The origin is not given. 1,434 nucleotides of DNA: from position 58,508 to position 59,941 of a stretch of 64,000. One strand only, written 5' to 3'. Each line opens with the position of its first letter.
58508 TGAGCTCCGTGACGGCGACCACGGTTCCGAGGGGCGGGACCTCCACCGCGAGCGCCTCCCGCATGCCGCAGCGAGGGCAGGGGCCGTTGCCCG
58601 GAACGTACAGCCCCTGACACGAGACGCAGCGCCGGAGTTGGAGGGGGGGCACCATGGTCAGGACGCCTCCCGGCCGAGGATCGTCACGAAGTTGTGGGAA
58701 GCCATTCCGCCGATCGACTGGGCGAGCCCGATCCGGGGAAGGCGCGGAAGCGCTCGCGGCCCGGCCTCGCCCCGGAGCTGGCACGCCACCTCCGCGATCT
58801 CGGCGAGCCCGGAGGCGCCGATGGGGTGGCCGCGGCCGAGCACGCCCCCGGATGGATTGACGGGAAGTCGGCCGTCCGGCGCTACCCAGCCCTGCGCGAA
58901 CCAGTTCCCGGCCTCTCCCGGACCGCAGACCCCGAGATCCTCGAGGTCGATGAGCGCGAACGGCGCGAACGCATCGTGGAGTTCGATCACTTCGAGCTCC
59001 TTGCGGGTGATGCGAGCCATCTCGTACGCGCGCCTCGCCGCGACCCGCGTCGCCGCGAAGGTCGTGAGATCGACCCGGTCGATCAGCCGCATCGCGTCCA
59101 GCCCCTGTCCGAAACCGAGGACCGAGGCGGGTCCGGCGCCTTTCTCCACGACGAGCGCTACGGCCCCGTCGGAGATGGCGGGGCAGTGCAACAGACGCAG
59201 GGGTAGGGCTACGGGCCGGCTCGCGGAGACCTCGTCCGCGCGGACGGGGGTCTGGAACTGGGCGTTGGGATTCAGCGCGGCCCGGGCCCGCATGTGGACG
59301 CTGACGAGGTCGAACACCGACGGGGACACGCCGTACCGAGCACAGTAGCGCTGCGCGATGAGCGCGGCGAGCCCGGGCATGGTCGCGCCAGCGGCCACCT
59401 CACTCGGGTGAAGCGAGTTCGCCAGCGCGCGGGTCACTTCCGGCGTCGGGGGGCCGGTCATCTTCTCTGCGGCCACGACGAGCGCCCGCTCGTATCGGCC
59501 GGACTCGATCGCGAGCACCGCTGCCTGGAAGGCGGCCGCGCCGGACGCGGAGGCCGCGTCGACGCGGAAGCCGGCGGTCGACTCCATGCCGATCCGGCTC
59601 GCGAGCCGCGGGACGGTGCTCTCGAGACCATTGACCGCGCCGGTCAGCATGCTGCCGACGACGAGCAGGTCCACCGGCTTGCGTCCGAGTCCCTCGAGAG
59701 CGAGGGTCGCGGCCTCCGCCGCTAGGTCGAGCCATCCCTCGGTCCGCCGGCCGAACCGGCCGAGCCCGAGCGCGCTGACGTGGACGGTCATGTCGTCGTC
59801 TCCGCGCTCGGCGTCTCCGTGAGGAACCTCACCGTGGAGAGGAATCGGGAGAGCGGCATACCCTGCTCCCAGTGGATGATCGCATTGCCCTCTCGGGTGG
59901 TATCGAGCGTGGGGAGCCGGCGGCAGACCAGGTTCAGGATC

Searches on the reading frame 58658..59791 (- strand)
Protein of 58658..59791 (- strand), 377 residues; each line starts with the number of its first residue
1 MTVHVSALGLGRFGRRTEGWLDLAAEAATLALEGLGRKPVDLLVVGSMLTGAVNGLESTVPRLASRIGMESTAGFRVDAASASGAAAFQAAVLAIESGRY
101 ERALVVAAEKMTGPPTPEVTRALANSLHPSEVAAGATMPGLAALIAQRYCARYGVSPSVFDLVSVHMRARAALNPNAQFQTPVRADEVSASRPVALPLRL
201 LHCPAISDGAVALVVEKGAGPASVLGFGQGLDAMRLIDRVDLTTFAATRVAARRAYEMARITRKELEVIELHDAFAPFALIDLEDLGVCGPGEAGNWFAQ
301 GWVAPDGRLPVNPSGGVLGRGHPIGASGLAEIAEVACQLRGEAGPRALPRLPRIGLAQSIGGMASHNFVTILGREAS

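Call 101: search_protein_families(library=pfam, proteins=[window:58658-59791:-], max_evalue=0.001)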
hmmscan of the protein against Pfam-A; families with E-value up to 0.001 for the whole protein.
window:58658-59791:- (377 aa): 5 families
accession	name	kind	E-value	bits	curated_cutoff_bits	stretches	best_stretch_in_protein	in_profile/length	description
PF22691.2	Thiolase_C_1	-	8.7e-42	142.7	28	1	228-374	1-144/144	Thiolase C-terminal domain-like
PF00108.29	Thiolase_N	-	1.1e-14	54.9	26.4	1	21-183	24-197/260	Thiolase, N-terminal domain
PF02803.24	Thiolase_C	-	7.7e-09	35.7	27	1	249-344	25-102/123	Thiolase, C-terminal domain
PF08545.16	ACP_syn_III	-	1.7e-05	25.1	24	0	77-112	3-38/80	3-Oxoacyl-[acyl-carrier-protein (ACP)] synthase III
PF00109.32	ketoacyl-synt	-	0.0004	20.5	20.8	1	75-116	168-209/252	Beta-ketoacyl synthase, N-terminal domain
